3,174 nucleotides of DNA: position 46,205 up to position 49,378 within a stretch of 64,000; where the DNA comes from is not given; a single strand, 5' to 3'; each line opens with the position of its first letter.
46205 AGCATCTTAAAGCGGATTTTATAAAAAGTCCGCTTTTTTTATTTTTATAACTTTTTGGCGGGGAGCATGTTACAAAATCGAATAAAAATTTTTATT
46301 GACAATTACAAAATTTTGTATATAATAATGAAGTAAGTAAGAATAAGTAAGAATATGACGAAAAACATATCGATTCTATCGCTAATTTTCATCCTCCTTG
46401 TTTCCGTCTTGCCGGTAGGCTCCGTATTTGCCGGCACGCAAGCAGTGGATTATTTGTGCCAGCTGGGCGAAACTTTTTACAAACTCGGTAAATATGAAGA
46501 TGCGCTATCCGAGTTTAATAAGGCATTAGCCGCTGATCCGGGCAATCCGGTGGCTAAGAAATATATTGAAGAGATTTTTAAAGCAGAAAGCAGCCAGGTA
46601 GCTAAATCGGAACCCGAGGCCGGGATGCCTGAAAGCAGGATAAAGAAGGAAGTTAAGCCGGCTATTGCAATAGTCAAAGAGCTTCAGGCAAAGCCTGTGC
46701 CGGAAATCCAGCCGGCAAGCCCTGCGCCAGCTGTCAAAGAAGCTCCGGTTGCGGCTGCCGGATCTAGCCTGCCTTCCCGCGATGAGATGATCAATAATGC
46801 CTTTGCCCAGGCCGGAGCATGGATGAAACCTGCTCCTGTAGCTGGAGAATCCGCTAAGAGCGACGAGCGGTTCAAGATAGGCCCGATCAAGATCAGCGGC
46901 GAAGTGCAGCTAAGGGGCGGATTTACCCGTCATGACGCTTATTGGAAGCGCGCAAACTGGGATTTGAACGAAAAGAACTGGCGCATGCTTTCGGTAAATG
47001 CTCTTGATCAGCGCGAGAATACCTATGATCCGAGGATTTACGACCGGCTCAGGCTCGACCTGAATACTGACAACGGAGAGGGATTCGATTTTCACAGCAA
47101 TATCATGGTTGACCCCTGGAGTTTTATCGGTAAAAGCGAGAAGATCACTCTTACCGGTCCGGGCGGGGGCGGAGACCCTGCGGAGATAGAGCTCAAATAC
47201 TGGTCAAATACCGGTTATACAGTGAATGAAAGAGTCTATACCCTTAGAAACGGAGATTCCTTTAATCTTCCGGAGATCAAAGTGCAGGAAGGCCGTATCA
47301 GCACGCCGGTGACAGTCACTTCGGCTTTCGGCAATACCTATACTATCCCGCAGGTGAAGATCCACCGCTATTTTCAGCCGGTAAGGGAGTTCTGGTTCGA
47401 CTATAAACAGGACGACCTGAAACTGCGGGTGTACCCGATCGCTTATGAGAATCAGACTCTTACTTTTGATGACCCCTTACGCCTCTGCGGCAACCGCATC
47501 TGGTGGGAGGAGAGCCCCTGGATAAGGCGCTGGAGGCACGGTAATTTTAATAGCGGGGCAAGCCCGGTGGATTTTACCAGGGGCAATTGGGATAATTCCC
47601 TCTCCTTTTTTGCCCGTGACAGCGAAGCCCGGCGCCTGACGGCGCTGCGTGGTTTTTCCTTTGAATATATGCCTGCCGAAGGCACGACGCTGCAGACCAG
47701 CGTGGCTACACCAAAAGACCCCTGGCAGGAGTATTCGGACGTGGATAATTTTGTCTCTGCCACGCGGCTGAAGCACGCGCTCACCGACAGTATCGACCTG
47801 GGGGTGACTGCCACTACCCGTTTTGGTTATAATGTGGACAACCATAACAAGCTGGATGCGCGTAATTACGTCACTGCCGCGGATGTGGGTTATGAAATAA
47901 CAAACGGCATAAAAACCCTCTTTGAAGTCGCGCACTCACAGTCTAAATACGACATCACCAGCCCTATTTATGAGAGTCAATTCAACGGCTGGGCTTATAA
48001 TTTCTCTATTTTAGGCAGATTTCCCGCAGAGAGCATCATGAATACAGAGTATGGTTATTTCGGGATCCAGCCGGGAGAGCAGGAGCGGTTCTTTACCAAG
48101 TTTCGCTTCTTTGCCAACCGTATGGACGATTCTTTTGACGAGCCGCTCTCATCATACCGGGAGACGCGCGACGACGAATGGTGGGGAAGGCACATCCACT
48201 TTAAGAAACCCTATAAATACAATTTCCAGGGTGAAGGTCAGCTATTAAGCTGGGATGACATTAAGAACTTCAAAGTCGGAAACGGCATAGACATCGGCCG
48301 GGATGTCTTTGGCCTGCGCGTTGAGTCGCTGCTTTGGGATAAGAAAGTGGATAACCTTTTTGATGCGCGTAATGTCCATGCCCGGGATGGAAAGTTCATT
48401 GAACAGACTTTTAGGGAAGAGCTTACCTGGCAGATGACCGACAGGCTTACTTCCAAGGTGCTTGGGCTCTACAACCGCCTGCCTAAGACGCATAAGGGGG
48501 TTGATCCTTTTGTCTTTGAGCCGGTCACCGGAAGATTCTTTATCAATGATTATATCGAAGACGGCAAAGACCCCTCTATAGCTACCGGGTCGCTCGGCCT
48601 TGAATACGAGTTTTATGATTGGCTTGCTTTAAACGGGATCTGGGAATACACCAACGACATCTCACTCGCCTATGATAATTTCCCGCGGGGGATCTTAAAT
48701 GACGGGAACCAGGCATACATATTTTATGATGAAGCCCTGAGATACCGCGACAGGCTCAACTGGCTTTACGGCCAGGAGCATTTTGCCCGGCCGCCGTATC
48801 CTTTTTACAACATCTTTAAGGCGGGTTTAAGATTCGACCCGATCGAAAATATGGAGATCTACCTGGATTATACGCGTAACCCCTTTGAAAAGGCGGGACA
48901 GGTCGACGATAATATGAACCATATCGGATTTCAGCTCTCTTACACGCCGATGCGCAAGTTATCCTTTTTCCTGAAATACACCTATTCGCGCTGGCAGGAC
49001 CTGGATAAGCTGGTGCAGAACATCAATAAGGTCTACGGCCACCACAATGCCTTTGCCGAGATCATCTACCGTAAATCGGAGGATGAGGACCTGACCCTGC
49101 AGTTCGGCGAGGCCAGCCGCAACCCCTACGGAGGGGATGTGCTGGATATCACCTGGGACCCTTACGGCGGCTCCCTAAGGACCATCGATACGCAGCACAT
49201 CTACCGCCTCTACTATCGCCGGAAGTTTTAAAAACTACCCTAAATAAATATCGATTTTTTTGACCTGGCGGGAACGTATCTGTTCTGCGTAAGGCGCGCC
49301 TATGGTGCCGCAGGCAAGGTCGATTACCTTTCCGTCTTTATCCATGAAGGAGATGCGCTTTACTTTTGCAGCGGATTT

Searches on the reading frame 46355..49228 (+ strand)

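Call 66: search_protein_families(library=pfam, proteins=[window:46355-49228:+], max_evalue=0.00001)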
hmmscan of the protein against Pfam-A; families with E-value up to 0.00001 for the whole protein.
window:46355-49228:+ (958 aa): 2 families
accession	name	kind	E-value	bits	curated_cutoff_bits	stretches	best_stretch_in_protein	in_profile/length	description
PF07719.23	TPR_2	-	5.1e-07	29.8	27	1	32-64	2-34/34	Tetratricopeptide repeat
PF00515.34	TPR_1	-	6.7e-06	26.1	27.8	1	32-64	2-34/34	Tetratricopeptide repeat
